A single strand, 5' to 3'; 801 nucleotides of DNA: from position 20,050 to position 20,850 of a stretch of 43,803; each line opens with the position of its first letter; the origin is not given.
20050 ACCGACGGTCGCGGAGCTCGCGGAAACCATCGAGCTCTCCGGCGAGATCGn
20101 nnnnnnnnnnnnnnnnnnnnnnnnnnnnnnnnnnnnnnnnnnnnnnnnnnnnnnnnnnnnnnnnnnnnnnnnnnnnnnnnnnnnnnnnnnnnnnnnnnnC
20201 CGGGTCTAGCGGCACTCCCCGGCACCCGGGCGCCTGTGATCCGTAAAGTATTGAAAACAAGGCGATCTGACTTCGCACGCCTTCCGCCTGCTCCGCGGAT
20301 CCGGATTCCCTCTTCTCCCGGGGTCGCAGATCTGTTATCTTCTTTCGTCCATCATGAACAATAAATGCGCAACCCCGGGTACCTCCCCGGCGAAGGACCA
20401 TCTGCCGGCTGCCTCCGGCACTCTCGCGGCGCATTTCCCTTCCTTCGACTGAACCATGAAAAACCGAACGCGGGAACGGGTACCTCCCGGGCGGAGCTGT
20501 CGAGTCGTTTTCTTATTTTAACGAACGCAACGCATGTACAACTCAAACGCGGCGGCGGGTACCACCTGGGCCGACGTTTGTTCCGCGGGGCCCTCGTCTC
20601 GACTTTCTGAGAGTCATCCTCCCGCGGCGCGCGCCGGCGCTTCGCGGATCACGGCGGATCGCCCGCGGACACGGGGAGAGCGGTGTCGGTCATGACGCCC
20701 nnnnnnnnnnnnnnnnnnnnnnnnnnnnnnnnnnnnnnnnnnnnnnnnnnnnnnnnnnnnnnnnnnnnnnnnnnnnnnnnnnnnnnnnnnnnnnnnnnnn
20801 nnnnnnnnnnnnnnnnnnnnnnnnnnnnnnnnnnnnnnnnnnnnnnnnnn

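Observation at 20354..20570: The same motif recurs three times in the only other large intergenic gap, ahead of the second operon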

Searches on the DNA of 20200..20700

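Call 34: search_rna_families(source=window, start=20200, end=20700, threshold=evalue, max_evalue=10)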
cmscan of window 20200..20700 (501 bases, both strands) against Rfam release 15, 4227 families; matches with E-value up to 10: 2.
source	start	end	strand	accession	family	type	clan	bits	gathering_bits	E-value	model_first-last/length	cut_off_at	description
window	20507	20522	-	RF01326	CRISPR-DR13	Gene; CRISPR;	-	17.6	37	4.9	1-30/30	no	CRISPR RNA direct repeat element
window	20498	20522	-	RF03055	RAGATH-30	Gene; sRNA;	-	13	59.5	9.9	1-59/59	no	RAGATH-30 RNA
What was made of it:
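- On Any Rfam 15 RNA family: Only two chance-level hits (E = 4.9 and 9.9) in 20200-20700 (call 34).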
